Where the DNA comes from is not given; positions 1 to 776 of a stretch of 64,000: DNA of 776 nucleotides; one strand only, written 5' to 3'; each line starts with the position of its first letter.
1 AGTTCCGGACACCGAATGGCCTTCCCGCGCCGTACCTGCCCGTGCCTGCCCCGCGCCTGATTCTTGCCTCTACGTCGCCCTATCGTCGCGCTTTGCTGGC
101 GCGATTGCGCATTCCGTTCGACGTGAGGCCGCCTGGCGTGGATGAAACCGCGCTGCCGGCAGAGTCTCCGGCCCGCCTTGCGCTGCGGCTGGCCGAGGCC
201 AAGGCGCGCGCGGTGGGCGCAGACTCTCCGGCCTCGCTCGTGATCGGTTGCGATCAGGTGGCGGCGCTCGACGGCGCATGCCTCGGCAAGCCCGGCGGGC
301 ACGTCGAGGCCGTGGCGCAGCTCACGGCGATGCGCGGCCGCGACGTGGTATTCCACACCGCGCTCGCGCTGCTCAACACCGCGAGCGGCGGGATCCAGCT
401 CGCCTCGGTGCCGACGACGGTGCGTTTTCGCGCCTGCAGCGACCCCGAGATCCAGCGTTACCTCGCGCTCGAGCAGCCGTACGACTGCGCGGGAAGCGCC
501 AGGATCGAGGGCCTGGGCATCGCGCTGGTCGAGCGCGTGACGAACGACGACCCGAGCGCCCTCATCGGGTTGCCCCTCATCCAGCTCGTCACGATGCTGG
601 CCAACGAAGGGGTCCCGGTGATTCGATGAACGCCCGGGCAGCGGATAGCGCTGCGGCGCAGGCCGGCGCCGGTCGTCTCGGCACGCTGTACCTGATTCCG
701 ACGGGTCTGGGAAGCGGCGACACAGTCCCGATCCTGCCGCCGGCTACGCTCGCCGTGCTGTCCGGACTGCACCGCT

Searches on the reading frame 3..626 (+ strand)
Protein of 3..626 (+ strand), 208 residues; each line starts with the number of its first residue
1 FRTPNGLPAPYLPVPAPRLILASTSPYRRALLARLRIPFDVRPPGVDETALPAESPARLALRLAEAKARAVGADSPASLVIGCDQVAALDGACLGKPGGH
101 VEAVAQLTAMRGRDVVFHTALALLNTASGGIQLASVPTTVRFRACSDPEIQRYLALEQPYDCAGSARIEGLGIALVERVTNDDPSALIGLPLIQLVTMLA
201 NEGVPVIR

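Call 90: search_protein_families(library=pfam, proteins=[window:3-626:+], max_evalue=0.0001)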
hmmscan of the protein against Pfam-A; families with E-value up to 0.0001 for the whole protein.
window:3-626:+ (208 aa): 1 family
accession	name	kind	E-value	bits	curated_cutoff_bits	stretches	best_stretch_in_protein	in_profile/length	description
PF02545.19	Maf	-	3.6e-52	177.2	27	1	18-201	1-186/187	Maf-like protein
